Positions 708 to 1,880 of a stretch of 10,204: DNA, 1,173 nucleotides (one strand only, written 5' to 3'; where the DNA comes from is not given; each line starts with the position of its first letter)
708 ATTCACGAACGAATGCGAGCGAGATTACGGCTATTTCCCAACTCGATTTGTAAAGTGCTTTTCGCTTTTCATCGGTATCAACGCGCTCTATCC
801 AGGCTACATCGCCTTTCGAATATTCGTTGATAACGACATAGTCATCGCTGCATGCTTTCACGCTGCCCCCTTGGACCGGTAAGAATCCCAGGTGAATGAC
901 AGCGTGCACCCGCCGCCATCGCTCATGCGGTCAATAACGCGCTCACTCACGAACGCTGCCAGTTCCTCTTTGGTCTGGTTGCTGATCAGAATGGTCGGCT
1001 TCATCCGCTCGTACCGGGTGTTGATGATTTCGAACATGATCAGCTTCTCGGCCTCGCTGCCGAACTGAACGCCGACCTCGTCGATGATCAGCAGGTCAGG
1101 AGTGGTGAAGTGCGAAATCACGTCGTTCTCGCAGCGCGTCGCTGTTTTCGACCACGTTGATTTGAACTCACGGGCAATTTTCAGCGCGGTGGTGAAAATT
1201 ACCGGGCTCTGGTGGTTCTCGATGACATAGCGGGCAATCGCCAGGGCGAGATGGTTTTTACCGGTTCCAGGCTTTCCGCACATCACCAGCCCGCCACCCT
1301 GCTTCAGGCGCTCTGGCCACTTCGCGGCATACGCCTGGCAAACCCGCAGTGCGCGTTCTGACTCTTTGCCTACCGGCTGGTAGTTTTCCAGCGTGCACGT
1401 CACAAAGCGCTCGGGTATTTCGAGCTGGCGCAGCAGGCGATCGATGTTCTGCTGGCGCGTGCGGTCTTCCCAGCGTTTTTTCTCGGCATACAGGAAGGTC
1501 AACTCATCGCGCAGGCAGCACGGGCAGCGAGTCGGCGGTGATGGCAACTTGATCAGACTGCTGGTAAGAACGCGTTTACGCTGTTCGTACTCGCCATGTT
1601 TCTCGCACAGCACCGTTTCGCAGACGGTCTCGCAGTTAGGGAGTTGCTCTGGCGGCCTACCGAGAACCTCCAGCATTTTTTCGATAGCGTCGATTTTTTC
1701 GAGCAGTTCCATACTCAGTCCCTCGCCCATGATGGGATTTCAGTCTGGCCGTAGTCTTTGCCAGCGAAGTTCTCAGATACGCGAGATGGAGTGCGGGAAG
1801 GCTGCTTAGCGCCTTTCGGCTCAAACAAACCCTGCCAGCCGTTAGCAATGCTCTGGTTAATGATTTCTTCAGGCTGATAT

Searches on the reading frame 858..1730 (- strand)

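Call 40: search_protein_families(library=pfam, proteins=[window:858-1730:-], max_evalue=0.01)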
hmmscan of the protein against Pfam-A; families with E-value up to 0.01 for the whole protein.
window:858-1730:- (290 aa): 5 families
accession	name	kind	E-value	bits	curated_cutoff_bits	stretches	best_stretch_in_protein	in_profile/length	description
PF01695.23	IstB_IS21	-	9.5e-16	58.5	24.1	1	114-265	64-207/238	IstB-like ATP binding protein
PF00308.24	Bac_DnaA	-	1.5e-09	38.7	23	1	120-272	12-158/162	Bacterial DnaA ATPAse domain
PF00004.35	AAA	-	0.00097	20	21.2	1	149-226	2-73/131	ATPase family associated with various cellular activities (AAA)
PF20720.3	nSTAND3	-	0.003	17.7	27.2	1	138-183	10-54/155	Novel STAND NTPase 3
PF00910.28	RNA_helicase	-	0.0067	17.3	21.5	0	149-237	2-73/105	RNA helicase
